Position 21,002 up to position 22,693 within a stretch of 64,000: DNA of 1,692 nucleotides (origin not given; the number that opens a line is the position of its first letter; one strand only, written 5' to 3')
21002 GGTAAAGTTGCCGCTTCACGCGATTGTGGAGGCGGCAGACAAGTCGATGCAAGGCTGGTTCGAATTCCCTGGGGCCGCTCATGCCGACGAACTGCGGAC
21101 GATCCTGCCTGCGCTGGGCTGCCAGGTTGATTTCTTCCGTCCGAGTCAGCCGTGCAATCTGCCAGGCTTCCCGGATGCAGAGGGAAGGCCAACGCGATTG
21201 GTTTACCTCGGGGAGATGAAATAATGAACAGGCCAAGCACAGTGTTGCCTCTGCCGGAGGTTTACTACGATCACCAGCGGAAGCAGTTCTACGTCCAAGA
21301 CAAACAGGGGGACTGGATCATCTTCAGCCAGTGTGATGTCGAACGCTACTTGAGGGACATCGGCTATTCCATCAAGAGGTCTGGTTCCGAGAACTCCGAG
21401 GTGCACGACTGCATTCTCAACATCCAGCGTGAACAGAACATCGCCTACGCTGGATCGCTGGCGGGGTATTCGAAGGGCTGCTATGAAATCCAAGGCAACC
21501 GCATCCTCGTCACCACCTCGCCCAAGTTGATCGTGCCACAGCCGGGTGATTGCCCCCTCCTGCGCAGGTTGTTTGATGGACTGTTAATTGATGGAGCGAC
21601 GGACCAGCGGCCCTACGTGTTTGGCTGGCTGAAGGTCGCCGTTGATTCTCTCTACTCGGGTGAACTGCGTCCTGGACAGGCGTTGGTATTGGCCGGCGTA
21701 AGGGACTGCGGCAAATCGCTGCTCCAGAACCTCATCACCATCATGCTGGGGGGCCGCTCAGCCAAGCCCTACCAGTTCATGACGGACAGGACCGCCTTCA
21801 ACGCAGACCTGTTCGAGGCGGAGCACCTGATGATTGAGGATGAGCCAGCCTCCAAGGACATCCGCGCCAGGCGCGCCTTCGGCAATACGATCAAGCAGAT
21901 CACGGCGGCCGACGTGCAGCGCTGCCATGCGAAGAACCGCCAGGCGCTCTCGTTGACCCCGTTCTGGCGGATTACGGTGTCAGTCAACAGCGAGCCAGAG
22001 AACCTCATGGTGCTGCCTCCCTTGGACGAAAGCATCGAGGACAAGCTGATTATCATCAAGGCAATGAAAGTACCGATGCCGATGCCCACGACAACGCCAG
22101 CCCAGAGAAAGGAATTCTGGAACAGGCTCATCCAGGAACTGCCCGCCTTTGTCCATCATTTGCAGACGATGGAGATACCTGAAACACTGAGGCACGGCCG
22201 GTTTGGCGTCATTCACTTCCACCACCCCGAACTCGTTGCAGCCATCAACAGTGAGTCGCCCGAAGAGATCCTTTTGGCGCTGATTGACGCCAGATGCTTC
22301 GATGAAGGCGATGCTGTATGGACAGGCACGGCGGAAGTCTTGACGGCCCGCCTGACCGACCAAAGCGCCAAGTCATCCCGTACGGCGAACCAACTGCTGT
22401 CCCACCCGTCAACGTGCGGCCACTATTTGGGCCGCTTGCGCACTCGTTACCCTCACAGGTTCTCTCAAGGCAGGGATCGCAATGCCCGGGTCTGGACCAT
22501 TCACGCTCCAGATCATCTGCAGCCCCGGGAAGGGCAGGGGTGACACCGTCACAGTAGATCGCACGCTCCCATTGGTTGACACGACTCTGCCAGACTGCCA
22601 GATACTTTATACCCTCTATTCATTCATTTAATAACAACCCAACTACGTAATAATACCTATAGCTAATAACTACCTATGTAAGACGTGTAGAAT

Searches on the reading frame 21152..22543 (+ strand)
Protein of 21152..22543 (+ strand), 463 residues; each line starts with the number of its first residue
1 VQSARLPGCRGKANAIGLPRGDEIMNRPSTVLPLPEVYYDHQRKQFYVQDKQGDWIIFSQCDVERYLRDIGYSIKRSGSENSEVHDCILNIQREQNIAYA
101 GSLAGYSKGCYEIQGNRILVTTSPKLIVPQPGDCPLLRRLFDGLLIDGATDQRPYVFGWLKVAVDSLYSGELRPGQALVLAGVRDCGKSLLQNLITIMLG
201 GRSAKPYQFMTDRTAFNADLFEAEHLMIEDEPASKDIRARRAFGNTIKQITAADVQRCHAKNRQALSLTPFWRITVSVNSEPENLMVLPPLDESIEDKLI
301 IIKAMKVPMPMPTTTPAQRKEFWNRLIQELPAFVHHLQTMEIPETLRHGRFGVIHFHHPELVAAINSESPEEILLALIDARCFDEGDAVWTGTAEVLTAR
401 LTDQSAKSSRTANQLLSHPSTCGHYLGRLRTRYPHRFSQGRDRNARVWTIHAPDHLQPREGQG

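Call 6: search_protein_families(library=pfam, proteins=[window:21152-22543:+], max_evalue=0.01)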
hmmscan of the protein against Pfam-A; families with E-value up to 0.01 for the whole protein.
window:21152-22543:+ (463 aa): 1 family
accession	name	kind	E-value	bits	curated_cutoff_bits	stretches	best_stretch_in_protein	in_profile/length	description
PF19263.5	DUF5906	-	1.5e-06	29.2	27.6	1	181-281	2-103/114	Family of unknown function (DUF5906)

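Call 8: search_protein_families(library=phrogs, proteins=[window:21152-22543:+], max_evalue=0.01)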
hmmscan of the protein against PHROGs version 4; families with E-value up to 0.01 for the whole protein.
window:21152-22543:+ (463 aa): 2 families
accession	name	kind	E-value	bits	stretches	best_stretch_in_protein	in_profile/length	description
phrog_1156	-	DNA, RNA and nucleotide metabolism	2.3e-07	30.7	1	120-283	509-668/855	DNA primase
phrog_1829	-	DNA, RNA and nucleotide metabolism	2.3e-05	23.7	1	169-282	498-608/772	DNA primase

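Call 9: search_protein_families(library=ncbifam, proteins=[window:21152-22543:+], max_evalue=0.01)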
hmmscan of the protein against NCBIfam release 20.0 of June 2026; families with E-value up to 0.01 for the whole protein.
window:21152-22543:+ (463 aa): 1 family
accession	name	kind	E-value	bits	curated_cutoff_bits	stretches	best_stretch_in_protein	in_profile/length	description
TIGR01613.1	primase_Cterm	subfamily_domain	1e-05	24.6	108.7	1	132-283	38-184/304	phage/plasmid primase, P4 family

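Call 11: find_homologous_proteins(query=window:21224-22543:+)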
Query window:21224-22543:+ (439 aa): 1142 proteins with E <= 0.001 among 8000 candidates; the best 120 are listed.
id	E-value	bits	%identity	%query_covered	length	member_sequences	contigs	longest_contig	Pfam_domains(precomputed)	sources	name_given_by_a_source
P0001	0.0e+0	1019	100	100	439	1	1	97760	PF19263.6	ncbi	-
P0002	1.8e-197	674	68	99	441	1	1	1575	PF19263.6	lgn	-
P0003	2.5e-194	664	68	99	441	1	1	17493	PF19263.6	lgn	-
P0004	9.3e-192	656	66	99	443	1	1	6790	PF19263.6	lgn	-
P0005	8.2e-145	501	53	95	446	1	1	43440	PF19263.6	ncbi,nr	ncbi:MAG: hypothetical protein HY043_02715 [Verrucomicrobia bacterium]|nr:hypothetical protein [Verr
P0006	1.3e-144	500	52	95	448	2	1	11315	PF19263.6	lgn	-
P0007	2.4e-144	499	54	97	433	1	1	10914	PF19263.6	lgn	-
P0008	4.7e-144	498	53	99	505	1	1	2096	PF19263.6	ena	-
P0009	1.4e-143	497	54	95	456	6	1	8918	PF19263.6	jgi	jgi:hypothetical protein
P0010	1.2e-142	494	54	95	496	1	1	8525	PF19263.6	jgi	jgi:hypothetical protein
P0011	2.6e-142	493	55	94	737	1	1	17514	PF08800.16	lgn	-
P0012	5.6e-142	492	54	96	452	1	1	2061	PF19263.6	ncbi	-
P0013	8.6e-141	488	53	97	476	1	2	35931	PF19263.6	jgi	jgi:hypothetical protein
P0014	1.1e-139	484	52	96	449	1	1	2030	PF19263.6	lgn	-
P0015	4.4e-139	482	54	95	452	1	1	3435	-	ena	-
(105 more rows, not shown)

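Call 12: find_encoding_contigs(protein=P0003, flank=6000, max_places=3)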
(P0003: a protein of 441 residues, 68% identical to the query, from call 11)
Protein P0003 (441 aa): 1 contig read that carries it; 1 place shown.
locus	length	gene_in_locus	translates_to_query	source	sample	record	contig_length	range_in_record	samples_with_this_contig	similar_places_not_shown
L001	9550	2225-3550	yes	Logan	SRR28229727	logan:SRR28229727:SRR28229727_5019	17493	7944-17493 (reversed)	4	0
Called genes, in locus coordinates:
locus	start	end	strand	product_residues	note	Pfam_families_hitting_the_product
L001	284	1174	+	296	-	-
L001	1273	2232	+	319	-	-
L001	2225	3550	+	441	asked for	PF19263:DUF5906 (weak)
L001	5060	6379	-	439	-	-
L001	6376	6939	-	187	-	PF00072:Response_reg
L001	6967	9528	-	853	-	PF00072:Response_reg, PF02518:HATPase_c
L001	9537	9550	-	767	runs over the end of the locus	PF00072:Response_reg, PF01590:GAF (faint), PF13185:GAF_2 (faint), PF02518:HATPase_c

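Call 13: find_encoding_contigs(protein=P0004, flank=6000, max_places=3)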
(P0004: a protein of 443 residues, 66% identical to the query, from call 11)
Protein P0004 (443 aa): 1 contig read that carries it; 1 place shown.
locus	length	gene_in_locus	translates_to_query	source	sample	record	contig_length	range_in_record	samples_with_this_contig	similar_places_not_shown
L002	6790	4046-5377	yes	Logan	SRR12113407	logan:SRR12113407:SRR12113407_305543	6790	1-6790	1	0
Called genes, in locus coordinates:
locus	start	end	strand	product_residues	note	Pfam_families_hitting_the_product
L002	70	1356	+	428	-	PF22022:Phage_int_M (weak), PF00589:Phage_integrase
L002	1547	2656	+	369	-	-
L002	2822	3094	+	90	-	-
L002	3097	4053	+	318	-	-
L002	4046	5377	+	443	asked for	PF19263:DUF5906 (weak)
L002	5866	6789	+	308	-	?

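Call 14: find_encoding_contigs(protein=P0001, flank=10000, max_places=3)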
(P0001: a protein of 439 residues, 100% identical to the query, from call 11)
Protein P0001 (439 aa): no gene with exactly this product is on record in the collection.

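Call 19: find_related_loci(query=A1, collection=genome_contigs, flank=6000)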
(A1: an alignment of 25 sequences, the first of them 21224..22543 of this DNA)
Query A1 (439 aa) in genome_contigs; peptide patterns used: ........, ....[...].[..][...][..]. (x = any residue, [..] = any of these).
387 stretches matched a pattern; 63 encode a relative of the query (tblastn E <= 1e-3); 63 distinct loci.
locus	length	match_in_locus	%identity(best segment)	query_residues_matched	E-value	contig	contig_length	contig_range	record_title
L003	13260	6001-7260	53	12-429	3e-148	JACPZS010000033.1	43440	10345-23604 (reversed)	MAG: Verrucomicrobia bacterium isolate NC_groundwater_895_Pr1_S2p5_58_19 Montesol18_S2p5_coassembly_scaffold_30429, whol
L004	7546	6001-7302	52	2-429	3e-145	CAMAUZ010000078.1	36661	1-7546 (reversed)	MAG: Akkermansia muciniphila isolate AH-24oct19-276 genome assembly, contig: AH-24oct19-C2297, whole genome shotgun sequ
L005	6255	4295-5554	51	12-429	6e-141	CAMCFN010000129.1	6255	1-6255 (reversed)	MAG: Akkermansia muciniphila isolate MiH-22jul19-15 genome assembly, contig: MiH-22jul19-C29723, whole genome shotgun se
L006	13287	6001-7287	51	6-430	8e-140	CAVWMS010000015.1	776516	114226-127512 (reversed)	MAG: uncultured Verrucomicrobiae bacterium isolate MFD01248.bin.2.77 genome assembly, contig: contig_3822, whole genome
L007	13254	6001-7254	52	14-429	3e-138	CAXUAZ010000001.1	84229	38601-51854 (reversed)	MAG TPA_asm: uncultured Chthoniobacterales bacterium isolate public_SRR14722149_metawrap_bin.10 genome assembly, contig:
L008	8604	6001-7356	49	4-431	4e-138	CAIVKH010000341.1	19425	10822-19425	uncultured bacterium isolate AM-2014_bin-1020 genome assembly, contig: bin-1020:341/383, whole genome shotgun sequence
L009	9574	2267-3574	51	7-429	3e-137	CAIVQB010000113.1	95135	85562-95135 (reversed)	MAG: uncultured Verrucomicrobia bacterium isolate VK_bin-2510 genome assembly, contig: bin-2510:113/148, whole genome sh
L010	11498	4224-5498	51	11-439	6e-136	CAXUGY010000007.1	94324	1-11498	MAG TPA_asm: uncultured Chthoniobacterales bacterium isolate public_SRR11456913_metawrap_bin.21 genome assembly, contig:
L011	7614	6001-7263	52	12-429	5e-135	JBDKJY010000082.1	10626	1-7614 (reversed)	MAG: Verrucomicrobiota bacterium isolate gunnisonriver_2019_sw_WHONDRS-S19S_0062_A_bin.17 scaffold_0001131, whole genome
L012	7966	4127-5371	51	11-426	2e-134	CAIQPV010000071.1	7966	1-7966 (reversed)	MAG: uncultured Nitrosomonadales bacterium isolate AlinenLipids_bin-3794 genome assembly, contig: bin-3794:071/715, whol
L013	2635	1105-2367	51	12-429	7e-138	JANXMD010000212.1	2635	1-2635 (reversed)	MAG: Verrucomicrobia bacterium isolate 336R_concoct_69_sub 336R_k141_2682561, whole genome shotgun sequence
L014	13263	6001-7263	49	12-430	2e-129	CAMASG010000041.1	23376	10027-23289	MAG: Akkermansia muciniphila isolate LH-05nov19-220 genome assembly, contig: LH-05nov19-C4436, whole genome shotgun sequ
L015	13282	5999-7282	49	4-429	6e-129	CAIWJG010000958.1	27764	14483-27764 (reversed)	MAG: uncultured Verrucomicrobia subdivision 3 bacterium isolate Ki1-2-7m_bin-117 genome assembly, contig: bin-117:958/99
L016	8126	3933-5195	50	12-430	4e-129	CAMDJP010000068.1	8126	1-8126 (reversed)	MAG: Akkermansia muciniphila isolate TE-11nov19-118 genome assembly, contig: TE-11nov19-C17382, whole genome shotgun seq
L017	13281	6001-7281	49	13-437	4e-128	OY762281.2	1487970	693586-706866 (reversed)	MAG: Opitutales bacterium isolate 685e4509-010e-4797-9872-a51ee4494a19 genome assembly, chromosome: 1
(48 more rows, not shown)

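Call 31: search_solved_structures(query=A1, max_evalue=1, show_alignments=2)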
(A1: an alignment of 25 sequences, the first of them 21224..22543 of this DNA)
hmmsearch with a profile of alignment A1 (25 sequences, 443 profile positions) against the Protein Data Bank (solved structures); distinct sequences matched with E-value up to 1: 36.
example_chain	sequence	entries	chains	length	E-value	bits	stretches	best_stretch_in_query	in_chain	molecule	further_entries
6k9c_A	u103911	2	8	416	0.00019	23.3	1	111-264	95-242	Primase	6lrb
6k9e_A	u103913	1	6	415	0.00019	23.3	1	111-264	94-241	Primase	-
4f4c_A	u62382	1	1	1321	0.081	14.6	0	157-180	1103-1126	Multidrug resistance protein pgp-1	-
6s7p_A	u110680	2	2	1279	0.22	13.2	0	156-179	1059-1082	Phosphatidylcholine translocator ABCB4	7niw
7niu_A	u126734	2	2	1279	0.22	13.2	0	156-179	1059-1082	Isoform 2 of Phosphatidylcholine translocator ABCB4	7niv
8z9x_B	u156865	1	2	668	0.29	12.8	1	155-190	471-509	ATP-binding cassette sub-family D member 3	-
8z0f_A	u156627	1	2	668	0.29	12.8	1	155-190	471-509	ATP-binding cassette sub-family D member 3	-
9ngj_B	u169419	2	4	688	0.3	12.7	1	155-190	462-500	ATP-binding cassette sub-family D member 3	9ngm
5ko2_A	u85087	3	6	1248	0.33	12.6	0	156-179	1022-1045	Multidrug resistance protein 1A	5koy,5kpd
6of2_B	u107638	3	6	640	0.33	12.6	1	142-183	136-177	CLP1_P domain-containing protein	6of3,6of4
6ujp_A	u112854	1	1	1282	0.35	12.5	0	156-179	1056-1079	ATP-dependent translocase ABCB1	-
6q81_A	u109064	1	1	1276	0.35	12.5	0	156-179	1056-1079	P-glycoprotein (ABCB1)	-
6ujw_A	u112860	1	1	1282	0.35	12.5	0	156-179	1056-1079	ATP-dependent translocase ABCB1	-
6ujs_A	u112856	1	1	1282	0.35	12.5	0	156-179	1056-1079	ATP-dependent translocase ABCB1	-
6ujr_A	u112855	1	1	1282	0.35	12.5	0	156-179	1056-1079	ATP-dependent translocase ABCB1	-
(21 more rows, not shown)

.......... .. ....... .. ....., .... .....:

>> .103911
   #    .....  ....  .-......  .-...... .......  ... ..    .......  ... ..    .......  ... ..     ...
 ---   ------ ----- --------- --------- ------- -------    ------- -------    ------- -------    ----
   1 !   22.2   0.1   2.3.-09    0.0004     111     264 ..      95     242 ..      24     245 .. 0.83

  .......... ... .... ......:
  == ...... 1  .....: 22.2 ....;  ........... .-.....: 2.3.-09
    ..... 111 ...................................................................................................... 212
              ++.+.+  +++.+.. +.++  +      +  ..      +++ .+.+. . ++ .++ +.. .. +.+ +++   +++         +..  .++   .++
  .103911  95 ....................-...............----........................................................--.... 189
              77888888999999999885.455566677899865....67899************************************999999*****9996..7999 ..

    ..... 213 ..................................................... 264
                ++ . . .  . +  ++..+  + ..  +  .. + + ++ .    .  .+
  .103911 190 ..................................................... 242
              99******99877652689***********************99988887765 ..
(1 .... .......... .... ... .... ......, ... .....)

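Call 43: find_related_loci(query=A1, collection=viral_contigs, flank=6000)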
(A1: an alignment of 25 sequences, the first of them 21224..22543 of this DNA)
Query A1 (439 aa) in viral_contigs; peptide patterns used: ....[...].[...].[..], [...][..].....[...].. (x = any residue, [..] = any of these).
57 stretches matched a pattern; 55 encode a relative of the query (tblastn E <= 1e-3); 54 distinct loci.
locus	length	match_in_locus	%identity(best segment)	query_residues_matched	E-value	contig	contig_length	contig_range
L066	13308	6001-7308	49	1-436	1e-136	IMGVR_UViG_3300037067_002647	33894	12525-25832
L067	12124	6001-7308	49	1-436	1e-136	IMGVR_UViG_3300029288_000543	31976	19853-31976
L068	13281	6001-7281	48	12-437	5e-131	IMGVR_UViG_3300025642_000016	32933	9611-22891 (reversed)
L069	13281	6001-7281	48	12-437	5e-131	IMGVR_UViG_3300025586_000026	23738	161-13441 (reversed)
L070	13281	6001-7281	48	12-437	5e-131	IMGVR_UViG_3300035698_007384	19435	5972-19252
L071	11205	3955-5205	48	12-431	2e-127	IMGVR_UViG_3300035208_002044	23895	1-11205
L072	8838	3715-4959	46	12-428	1e-123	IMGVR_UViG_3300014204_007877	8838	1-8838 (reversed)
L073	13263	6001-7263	45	12-426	3e-120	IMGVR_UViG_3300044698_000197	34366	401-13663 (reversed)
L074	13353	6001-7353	44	1-429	1e-113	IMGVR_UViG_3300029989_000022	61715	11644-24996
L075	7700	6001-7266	44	12-431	3e-112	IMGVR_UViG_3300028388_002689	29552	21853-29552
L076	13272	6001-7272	42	5-428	7e-105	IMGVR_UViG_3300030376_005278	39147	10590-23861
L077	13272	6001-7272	42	5-428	2e-104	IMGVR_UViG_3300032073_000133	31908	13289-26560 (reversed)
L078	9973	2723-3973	41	10-426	2e-102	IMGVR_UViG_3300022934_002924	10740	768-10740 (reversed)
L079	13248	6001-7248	41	9-427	9e-103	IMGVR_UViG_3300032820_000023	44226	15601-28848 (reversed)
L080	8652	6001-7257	41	10-428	2e-101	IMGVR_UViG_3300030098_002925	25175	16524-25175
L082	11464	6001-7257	40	10-428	5e-100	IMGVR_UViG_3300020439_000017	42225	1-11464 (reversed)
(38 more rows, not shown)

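Call 45: predict_structure(alignment_id=A1)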
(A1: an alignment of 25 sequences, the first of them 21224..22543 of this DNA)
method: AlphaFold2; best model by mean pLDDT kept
length: 439 residues; sequences in the alignment: 25
mean_pLDDT: 83.0   pTM: 0.76
mean pLDDT of the five models: 83.0, 81.6, 81.6, 79.9, 77.9
residues with pLDDT >= 90: 179; 70-90: 192; 50-70: 42; < 50: 26
segments of 3 or more residues with pLDDT < 50: 1-7, 181-195
pLDDT, mean of each block of 10 residues (from residue 1): 45 86 90 92 89 76 90 81 83 84 93 96 92 94 80 90 91 78 43 52 64 70 74 63 71 85 80 91 94 96 97 95 90 91 84 91 90 91 85 86 91 91 92 64
secondary structure, 60 per line:
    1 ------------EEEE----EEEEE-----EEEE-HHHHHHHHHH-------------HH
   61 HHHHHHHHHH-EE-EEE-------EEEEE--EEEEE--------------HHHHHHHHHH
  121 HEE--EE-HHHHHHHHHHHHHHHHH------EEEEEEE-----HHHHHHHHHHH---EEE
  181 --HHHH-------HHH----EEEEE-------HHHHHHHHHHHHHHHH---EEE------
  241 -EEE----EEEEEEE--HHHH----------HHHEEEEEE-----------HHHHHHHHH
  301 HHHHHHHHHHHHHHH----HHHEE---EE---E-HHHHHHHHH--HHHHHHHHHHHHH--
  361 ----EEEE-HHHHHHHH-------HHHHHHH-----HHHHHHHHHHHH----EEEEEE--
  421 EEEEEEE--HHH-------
elements in order: E13-16 E21-25 E31-34 H36-45 H59-70 E75-77 E85-89 E92-96 H111-121 H129-145 E152-158 H164-174 E178-180 H183-186 E201-205 H213-228 E232-234 E242-244 E249-255 H258-261 E275-280 H292-315 H335-343 H346-358 E365-368 H370-377 H385-391 H397-408 E413-418 E421-427

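Call 48: fold_search(model_id=the predicted structure, library=pdb)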
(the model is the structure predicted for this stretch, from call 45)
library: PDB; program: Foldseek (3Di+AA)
matches with E <= 10: 1562; with E <= 0.001: 166
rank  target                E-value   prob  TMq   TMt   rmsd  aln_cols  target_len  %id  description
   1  6k9c_B                2.4e-15  1.00  0.55  0.58   7.7       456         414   14  The apo structure of NrS-1 C terminal region (305-718) (released 2020-04-08)
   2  6lrb_F                8.4e-15  1.00  0.52  0.56   9.0       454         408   13  The A form apo structure of NrS-1 C terminal region-CTR (released 2020-04-08)
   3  6lrb_C                2.3e-14  1.00  0.53  0.56   8.9       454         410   13  The A form apo structure of NrS-1 C terminal region-CTR (released 2020-04-08)
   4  6k9c_A                2.4e-14  1.00  0.54  0.56   8.7       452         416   15  The apo structure of NrS-1 C terminal region (305-718) (released 2020-04-08)
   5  6lrb_D                3.7e-14  1.00  0.52  0.56   9.2       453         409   14  The A form apo structure of NrS-1 C terminal region-CTR (released 2020-04-08)
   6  6lrb_A                7.5e-14  1.00  0.53  0.56   8.9       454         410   13  The A form apo structure of NrS-1 C terminal region-CTR (released 2020-04-08)
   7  6lrb_B                1.1e-13  1.00  0.53  0.56   9.0       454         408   13  The A form apo structure of NrS-1 C terminal region-CTR (released 2020-04-08)
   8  6k9e_A                2.9e-13  1.00  0.53  0.57   7.6       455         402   13  The A form apo structure of NrS-1 C terminal region-CTR(305-718) (released 2020-06-17)
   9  6k9e_C                3.7e-13  1.00  0.53  0.57   7.6       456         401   14  The A form apo structure of NrS-1 C terminal region-CTR(305-718) (released 2020-06-17)
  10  6k9e_B                5.3e-13  1.00  0.52  0.56   8.9       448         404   14  The A form apo structure of NrS-1 C terminal region-CTR(305-718) (released 2020-06-17)
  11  8wh3_A                7.3e-09  1.00  0.45  0.43  11.4       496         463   12  MPOX E5 hexamer apo form (released 2024-09-25)
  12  8apl_A                4.3e-08  1.00  0.44  0.43  11.3       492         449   12  Vaccinia virus DNA helicase D5 residues 323-785 hexamer with bound DNA processed in C6 (released 2022-11-09)
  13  8hwc_B                5.4e-08  1.00  0.39  0.50   8.3       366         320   13  Cryo-EM Structure of D5 Apo (released 2024-01-10)
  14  8wh0_A                6.1e-08  1.00  0.45  0.43  10.7       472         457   11  MPOX E5 hexamer ssDNA and AMP-PNP bound conformation (released 2024-10-09)
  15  8xj7_C                1.0e-07  1.00  0.44  0.43  10.6       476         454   12  The Cryo-EM structure of MPXV E5 in complex with DNA (released 2024-05-01)
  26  7ola_F                5.8e-07  1.00  0.40  0.48   7.8       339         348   12  Structure of Primase-Helicase in SaPI5 (released 2022-07-13)
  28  7pds_C                6.5e-07  1.00  0.41  0.40  10.2       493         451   12  The structure of PriRep1 with dsDNA (released 2022-07-13)
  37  7ola_B                2.0e-06  1.00  0.44  0.43   8.0       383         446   11  Structure of Primase-Helicase in SaPI5 (released 2022-07-13)
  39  7ola_E                2.4e-06  1.00  0.36  0.43   9.0       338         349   11  Structure of Primase-Helicase in SaPI5 (released 2022-07-13)
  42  7ola_A                4.1e-06  1.00  0.43  0.42   8.8       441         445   12  Structure of Primase-Helicase in SaPI5 (released 2022-07-13)
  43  7pds_F                4.1e-06  1.00  0.40  0.40   9.4       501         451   13  The structure of PriRep1 with dsDNA (released 2022-07-13)
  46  7ola_D                4.9e-06  1.00  0.45  0.51   7.5       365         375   11  Structure of Primase-Helicase in SaPI5 (released 2022-07-13)
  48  7pds_E                7.0e-06  1.00  0.40  0.39  10.2       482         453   13  The structure of PriRep1 with dsDNA (released 2022-07-13)
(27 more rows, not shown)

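Call 66: search_protein_families(library=pfam, proteins=[L082:244-1176:+, L082:1186-1899:+, L082:2031-3773:+, L082:4084-4599:+, L082:5169-6008:+, L016:220-1530:+, L016:1527-2228:+, L016:2597-3802:+, L016:6175-7350:-, L016:6041-6658:+], max_evalue=0.001)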
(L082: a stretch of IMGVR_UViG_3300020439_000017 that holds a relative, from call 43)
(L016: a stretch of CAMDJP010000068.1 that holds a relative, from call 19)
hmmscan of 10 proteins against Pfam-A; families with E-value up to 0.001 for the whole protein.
L082:244-1176:+ (310 aa): 2 families
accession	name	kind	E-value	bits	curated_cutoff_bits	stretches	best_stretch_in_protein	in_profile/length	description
PF10926.14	DUF2800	-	2e-33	116.5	21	1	36-273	105-341/368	Protein of unknown function (DUF2800)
PF12705.13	PDDEXK_1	-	9.9e-08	32.7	22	1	29-158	104-247/247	PD-(D/E)XK nuclease superfamily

L082:1186-1899:+ (237 aa): 0 families

L082:2031-3773:+ (580 aa): 1 family
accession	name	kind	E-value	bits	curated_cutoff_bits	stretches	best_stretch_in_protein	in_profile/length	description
PF00476.26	DNA_pol_A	-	1.2e-30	107.1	34.3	1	220-557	28-358/381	DNA polymerase family A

L082:4084-4599:+ (171 aa): 2 families
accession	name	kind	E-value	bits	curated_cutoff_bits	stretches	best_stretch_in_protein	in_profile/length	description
PF21448.3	DNMK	-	2.2e-21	77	27.1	1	48-155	122-229/232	Deoxynucleotide monophosphate kinase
PF04275.20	P-mevalo_kinase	-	3.3e-06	27.5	33.8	1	6-112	1-109/114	Phosphomevalonate kinase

L082:5169-6008:+ (279 aa): 0 families

L016:220-1530:+ (436 aa): 1 family
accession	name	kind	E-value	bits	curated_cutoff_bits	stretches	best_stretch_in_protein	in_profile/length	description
PF00589.27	Phage_integrase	-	8.3e-06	26.1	27.1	1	285-352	32-96/172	Phage integrase family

L016:1527-2228:+ (233 aa): 0 families

L016:2597-3802:+ (401 aa): 0 families

L016:6175-7350:- (391 aa): 2 families
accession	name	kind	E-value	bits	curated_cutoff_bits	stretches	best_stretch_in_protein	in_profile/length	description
PF01979.26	Amidohydro_1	-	2.3e-30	106.5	25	1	53-387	2-344/345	Amidohydrolase family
PF07969.17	Amidohydro_3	-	1.1e-13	51.9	29.7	2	336-374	408-446/472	Amidohydrolase family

L016:6041-6658:+ (205 aa): 0 families

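Call 82: list_cluster_members(proteins=[P0001, P0121])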
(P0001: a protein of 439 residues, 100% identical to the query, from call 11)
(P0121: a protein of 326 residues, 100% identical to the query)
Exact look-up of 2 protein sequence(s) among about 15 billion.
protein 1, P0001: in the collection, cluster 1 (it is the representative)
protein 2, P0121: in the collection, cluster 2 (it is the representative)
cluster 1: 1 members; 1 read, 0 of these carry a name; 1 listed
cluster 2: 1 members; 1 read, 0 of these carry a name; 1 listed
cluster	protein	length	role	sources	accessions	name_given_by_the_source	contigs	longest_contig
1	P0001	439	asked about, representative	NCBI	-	-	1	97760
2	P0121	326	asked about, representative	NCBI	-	-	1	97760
